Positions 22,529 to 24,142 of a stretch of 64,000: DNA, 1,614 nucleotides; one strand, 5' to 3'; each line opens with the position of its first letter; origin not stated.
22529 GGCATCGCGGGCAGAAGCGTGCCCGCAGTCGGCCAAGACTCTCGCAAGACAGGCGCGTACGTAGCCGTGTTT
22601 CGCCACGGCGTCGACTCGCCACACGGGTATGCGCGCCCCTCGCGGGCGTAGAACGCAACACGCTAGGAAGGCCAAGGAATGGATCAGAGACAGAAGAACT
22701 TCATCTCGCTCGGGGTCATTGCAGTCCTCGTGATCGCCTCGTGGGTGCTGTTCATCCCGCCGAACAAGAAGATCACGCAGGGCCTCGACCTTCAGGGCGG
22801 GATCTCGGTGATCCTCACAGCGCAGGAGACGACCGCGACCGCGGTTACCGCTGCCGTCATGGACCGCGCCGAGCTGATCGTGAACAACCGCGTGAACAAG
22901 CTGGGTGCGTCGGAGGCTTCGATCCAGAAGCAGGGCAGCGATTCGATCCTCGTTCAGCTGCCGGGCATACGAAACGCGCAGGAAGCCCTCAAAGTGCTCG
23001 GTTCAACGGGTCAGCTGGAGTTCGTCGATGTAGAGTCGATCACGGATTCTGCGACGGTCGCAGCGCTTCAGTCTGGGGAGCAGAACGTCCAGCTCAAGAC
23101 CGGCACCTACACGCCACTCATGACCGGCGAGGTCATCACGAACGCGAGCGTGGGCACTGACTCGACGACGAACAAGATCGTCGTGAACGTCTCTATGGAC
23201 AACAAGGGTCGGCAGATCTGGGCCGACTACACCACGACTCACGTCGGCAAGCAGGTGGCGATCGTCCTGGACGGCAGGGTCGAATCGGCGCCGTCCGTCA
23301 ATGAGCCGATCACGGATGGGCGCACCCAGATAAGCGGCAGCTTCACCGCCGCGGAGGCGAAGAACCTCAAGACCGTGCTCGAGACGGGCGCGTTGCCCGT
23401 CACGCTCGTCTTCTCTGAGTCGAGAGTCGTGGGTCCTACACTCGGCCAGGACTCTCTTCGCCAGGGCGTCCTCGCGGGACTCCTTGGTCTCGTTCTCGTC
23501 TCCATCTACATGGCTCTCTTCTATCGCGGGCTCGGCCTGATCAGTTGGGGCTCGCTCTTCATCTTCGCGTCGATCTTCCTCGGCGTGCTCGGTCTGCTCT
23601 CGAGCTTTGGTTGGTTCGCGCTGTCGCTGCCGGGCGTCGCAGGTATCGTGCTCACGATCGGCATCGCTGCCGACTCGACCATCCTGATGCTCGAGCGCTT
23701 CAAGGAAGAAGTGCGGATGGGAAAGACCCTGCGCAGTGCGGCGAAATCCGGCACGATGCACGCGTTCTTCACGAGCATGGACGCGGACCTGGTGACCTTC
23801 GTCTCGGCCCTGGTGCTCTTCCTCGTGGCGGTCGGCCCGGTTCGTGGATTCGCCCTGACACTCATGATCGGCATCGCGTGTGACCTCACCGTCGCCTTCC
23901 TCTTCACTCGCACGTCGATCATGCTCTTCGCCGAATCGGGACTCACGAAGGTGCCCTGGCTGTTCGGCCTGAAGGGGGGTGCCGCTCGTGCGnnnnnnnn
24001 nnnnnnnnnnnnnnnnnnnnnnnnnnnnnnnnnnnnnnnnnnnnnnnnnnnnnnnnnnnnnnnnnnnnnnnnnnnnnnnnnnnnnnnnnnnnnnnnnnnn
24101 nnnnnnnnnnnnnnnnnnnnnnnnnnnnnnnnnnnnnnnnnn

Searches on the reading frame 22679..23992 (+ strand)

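Call 17: search_protein_families(library=pfam, proteins=[window:22679-23992:+], max_evalue=0.0001)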
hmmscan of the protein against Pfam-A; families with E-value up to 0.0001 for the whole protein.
window:22679-23992:+ (438 aa): 3 families
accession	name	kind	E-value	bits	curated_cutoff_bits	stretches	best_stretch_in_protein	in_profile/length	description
PF22599.2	SecDF_P1_head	-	8e-32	109.9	27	1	135-241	11-114/114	SecDF, P1 head subdomain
PF21760.3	SecD_1st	-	1.7e-21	75.9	27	1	61-119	1-59/60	Protein translocase subunit SecDF, P1 domain, N-terminal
PF02355.23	SecD_SecF_C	-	2.6e-13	50.3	20.5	1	247-415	17-183/189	Protein export membrane protein SecD/SecF, C-terminal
